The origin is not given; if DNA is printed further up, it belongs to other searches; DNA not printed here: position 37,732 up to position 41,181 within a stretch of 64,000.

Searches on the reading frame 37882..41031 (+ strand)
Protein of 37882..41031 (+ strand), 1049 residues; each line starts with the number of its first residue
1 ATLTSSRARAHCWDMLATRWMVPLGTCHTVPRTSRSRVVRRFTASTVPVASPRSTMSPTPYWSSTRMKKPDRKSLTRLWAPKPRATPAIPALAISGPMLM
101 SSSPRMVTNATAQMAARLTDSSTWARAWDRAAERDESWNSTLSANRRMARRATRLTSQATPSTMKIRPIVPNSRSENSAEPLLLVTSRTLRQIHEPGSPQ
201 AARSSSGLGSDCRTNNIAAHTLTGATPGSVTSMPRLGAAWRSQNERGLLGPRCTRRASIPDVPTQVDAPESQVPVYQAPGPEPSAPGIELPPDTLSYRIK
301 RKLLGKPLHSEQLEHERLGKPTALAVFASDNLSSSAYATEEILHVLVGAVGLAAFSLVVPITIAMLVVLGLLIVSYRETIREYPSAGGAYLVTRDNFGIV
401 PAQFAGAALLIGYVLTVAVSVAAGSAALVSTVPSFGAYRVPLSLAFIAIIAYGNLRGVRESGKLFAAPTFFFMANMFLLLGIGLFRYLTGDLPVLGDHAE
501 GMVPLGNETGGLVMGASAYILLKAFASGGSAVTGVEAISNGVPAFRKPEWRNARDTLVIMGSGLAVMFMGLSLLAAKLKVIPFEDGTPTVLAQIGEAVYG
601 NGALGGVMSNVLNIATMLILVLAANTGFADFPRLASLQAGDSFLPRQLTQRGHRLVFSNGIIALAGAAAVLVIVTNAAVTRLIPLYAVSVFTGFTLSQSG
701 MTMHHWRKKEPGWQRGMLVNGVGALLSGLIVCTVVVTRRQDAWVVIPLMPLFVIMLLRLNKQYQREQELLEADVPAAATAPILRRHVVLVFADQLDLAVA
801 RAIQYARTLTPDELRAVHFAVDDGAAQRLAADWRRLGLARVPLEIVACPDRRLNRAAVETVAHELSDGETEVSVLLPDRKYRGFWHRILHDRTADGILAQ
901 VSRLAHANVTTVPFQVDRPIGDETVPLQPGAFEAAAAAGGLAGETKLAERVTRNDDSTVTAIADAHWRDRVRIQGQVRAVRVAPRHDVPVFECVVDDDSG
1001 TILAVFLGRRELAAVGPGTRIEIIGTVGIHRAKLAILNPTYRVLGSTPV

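Call 24: search_protein_families(library=pfam, proteins=[window:37882-41031:+], max_evalue=0.0001)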
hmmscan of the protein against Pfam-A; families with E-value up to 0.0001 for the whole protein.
window:37882-41031:+ (1049 aa): 1 family
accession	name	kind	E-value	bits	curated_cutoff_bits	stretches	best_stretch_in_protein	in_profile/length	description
PF13520.12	AA_permease_2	-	2.1e-26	93.2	27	1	322-755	5-426/427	Amino acid permease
